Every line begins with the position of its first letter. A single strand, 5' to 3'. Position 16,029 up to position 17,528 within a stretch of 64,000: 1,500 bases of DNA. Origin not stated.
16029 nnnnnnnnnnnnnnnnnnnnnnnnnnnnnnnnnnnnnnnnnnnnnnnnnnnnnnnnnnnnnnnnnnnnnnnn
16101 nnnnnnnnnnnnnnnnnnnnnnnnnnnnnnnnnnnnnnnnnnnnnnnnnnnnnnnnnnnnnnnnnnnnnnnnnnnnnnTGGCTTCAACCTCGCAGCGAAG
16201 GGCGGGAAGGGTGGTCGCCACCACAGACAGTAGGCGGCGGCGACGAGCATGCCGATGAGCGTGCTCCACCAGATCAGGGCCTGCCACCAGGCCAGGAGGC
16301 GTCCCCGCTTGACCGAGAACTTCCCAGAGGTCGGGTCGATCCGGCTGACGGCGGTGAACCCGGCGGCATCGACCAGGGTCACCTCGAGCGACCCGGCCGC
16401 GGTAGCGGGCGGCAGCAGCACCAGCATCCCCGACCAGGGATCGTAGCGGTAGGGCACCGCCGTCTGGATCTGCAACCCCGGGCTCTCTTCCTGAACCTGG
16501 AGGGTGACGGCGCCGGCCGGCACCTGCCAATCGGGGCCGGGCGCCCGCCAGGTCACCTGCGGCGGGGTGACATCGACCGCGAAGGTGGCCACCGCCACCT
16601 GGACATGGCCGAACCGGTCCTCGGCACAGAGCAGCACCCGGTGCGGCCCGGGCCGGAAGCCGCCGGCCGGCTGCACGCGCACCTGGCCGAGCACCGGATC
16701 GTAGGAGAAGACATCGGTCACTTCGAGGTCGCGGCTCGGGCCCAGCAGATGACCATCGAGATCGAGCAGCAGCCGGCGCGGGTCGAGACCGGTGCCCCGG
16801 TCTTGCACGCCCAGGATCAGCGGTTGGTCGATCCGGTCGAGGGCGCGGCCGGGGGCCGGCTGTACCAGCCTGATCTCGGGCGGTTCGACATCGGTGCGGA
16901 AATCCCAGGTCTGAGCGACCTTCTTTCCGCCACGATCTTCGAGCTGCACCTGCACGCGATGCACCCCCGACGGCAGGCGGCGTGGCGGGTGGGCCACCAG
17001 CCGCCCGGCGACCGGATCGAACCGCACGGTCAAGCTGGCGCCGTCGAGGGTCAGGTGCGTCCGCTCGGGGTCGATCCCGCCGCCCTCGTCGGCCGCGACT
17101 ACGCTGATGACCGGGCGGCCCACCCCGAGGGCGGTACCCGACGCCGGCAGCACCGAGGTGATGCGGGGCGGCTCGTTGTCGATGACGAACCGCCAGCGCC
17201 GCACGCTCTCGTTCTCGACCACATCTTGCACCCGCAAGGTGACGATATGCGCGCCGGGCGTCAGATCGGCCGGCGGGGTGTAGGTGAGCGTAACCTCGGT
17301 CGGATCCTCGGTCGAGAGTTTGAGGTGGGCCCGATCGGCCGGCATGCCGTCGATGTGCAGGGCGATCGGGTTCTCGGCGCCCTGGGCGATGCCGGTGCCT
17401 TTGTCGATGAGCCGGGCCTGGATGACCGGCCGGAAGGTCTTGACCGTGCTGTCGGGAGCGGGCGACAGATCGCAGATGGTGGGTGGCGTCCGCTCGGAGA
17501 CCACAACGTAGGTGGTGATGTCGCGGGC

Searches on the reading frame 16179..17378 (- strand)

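Call 67: search_protein_families(library=ncbifam, proteins=[window:16179-17378:-], max_evalue=1)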
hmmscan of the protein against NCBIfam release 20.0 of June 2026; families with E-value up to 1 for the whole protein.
window:16179-17378:- (400 aa): 1 family
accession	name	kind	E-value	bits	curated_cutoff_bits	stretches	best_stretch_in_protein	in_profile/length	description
NF033707.1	T9SS_sortase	equivalog_domain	0.024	12.2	420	1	35-76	957-999/1095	type IX secretion system sortase PorU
